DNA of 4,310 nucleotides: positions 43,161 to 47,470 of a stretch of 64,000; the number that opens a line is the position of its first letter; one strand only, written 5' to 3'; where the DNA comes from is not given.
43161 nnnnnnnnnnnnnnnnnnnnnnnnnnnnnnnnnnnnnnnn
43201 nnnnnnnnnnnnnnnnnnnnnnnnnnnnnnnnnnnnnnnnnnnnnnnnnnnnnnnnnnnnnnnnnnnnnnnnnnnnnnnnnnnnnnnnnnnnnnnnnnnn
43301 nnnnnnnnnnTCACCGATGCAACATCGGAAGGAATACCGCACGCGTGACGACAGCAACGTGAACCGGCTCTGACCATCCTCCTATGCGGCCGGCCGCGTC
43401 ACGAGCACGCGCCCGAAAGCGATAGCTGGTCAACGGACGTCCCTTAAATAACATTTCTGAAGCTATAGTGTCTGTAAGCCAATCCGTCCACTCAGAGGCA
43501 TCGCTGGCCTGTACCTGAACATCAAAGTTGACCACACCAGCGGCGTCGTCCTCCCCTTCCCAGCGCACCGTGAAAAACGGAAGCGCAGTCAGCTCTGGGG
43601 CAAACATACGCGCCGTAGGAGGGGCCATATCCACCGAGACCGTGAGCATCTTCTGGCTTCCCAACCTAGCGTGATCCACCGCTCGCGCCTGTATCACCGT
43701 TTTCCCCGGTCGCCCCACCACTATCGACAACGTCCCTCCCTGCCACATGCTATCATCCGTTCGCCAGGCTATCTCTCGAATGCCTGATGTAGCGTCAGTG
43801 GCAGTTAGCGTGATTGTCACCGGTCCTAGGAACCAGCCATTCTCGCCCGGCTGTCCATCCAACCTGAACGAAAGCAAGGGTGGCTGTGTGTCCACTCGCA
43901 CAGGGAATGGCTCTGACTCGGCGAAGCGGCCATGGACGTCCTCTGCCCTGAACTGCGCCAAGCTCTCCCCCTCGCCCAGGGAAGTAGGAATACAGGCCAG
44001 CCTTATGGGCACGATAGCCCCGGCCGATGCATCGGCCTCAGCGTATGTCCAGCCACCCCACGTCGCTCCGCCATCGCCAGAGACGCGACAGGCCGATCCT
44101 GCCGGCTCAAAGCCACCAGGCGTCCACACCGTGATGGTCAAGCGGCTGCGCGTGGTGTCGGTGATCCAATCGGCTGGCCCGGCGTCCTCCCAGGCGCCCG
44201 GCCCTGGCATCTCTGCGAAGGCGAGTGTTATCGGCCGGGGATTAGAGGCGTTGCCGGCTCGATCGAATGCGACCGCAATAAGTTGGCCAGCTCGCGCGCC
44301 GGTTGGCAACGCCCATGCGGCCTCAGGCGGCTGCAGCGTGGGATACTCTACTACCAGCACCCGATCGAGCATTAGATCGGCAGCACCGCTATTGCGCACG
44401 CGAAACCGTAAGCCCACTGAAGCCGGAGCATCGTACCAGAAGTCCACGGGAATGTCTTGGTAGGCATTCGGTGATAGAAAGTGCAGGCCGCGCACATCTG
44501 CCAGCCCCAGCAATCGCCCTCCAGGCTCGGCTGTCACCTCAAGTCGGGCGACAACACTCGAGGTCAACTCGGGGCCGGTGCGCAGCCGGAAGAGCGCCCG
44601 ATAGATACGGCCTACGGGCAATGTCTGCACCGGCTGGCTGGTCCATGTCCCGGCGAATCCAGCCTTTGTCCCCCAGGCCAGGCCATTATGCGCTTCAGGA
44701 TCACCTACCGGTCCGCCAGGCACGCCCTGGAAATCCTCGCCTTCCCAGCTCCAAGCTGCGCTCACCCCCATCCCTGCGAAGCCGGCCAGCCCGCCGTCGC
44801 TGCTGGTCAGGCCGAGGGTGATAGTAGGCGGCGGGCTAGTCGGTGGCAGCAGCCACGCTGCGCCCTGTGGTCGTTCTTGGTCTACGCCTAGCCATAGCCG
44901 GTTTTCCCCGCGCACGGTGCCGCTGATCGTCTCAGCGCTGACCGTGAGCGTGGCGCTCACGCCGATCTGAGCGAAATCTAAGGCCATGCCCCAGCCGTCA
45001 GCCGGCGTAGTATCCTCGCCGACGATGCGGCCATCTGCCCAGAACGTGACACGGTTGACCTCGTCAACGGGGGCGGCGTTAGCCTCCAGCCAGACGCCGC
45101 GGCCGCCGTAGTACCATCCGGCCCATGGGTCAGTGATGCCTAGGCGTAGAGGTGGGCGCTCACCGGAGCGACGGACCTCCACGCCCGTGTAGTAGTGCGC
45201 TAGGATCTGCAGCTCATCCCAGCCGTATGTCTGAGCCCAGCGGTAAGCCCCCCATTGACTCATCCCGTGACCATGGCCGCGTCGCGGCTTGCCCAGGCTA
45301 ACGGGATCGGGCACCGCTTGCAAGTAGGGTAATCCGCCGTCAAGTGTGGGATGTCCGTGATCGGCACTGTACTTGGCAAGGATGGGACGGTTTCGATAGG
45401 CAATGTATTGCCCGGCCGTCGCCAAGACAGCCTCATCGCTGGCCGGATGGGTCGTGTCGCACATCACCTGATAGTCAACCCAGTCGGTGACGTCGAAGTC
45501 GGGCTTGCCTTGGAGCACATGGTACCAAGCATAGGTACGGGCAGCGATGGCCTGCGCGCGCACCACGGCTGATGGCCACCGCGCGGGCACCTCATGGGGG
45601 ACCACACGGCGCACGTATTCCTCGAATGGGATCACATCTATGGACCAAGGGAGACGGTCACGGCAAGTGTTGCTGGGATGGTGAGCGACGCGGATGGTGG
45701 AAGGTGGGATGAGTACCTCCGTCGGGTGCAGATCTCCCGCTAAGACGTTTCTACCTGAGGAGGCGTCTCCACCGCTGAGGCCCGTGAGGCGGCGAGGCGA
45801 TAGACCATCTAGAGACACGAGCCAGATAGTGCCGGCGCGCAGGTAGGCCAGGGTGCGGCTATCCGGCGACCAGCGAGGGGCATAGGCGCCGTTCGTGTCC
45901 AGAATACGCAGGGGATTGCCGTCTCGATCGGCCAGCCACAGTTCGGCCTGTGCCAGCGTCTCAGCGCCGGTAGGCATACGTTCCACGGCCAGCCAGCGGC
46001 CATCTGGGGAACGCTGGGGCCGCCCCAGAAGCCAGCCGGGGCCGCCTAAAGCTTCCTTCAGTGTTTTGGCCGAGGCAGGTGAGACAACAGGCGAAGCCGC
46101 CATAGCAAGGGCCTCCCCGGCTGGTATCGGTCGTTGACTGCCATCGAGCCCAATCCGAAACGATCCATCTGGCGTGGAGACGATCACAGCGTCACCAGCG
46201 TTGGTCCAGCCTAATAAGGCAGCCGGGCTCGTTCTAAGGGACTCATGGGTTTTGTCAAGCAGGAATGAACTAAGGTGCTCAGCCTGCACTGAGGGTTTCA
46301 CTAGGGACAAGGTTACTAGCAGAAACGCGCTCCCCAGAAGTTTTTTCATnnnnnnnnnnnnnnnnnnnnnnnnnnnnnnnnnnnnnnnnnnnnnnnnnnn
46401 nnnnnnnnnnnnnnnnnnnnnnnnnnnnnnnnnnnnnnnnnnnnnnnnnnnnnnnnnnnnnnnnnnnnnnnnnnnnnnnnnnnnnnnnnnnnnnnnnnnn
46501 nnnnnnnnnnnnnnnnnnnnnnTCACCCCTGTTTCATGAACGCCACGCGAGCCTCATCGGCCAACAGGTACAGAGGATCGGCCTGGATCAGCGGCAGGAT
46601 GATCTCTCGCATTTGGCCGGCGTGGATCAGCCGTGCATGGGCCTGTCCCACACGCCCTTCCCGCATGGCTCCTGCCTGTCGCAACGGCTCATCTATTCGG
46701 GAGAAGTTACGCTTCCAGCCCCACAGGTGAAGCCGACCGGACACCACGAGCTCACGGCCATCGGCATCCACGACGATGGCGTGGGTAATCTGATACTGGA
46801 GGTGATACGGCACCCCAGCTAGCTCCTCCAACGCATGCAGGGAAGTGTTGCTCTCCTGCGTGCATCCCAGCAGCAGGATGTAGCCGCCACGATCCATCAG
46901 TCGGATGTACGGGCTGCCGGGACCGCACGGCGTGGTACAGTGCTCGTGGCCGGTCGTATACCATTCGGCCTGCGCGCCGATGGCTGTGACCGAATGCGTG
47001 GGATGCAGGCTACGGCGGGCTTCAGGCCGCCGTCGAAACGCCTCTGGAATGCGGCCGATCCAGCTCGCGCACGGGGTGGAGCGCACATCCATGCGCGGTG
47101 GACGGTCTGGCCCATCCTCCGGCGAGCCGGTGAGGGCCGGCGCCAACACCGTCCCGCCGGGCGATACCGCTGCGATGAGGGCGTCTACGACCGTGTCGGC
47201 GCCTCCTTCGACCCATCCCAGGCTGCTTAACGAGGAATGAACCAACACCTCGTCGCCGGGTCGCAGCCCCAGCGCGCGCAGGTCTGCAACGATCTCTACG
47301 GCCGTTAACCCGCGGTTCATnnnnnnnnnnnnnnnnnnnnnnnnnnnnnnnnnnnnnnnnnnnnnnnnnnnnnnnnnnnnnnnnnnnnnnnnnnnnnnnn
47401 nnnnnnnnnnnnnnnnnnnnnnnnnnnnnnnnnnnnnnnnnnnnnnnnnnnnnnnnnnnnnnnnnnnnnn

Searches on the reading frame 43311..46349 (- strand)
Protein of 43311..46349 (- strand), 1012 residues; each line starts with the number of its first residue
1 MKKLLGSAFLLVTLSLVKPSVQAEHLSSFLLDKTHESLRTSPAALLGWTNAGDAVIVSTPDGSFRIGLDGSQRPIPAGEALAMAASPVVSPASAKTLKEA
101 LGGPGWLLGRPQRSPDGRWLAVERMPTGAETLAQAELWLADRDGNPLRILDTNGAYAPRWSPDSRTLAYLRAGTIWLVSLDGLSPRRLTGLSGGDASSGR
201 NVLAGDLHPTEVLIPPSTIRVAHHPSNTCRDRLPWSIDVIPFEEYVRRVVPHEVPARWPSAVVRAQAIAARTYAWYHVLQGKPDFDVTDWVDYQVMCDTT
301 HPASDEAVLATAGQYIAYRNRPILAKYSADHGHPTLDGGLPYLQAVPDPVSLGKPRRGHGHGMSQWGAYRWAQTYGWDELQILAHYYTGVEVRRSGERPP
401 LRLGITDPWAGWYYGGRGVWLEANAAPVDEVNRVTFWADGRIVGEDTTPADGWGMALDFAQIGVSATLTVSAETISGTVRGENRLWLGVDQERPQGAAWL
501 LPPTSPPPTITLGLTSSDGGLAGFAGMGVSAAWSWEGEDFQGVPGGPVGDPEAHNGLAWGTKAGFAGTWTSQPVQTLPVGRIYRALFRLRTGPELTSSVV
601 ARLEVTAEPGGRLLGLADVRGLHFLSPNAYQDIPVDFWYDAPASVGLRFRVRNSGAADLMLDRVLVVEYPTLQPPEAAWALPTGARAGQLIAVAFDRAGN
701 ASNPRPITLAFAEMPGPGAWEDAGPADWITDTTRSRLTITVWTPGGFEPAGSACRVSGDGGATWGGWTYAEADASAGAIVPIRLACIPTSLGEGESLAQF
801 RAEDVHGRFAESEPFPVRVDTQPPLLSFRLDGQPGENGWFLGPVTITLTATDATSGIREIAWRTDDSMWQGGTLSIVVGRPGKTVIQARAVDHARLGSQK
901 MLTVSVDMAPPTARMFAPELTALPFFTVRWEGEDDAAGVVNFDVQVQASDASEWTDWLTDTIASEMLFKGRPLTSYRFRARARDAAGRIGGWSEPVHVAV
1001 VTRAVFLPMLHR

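Call 37: search_protein_families(library=pfam, proteins=[window:43311-46349:-], max_evalue=0.00001)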
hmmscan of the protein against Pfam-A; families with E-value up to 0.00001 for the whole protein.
window:43311-46349:- (1012 aa): 1 family
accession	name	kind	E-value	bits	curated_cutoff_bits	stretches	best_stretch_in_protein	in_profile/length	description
PF08486.15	SpoIID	-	1e-16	61.8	23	1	237-318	8-97/97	Stage II sporulation protein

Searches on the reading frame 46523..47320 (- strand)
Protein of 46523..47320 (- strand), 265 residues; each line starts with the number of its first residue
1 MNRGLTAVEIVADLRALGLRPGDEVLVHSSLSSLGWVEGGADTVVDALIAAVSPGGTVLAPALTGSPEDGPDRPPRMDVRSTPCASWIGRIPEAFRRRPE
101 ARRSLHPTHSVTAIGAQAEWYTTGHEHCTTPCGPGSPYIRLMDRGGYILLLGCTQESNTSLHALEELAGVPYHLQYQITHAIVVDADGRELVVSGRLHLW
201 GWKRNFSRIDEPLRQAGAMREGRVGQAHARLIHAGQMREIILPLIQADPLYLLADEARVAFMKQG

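Call 37: search_protein_families(library=pfam, proteins=[window:46523-47320:-], max_evalue=0.00001)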
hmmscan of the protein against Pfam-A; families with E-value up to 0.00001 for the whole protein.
window:46523-47320:- (265 aa): 1 family
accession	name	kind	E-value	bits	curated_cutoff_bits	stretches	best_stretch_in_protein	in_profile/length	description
PF02522.19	Antibiotic_NAT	-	6.3e-59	199.8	25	1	26-239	1-225/232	Aminoglycoside 3-N-acetyltransferase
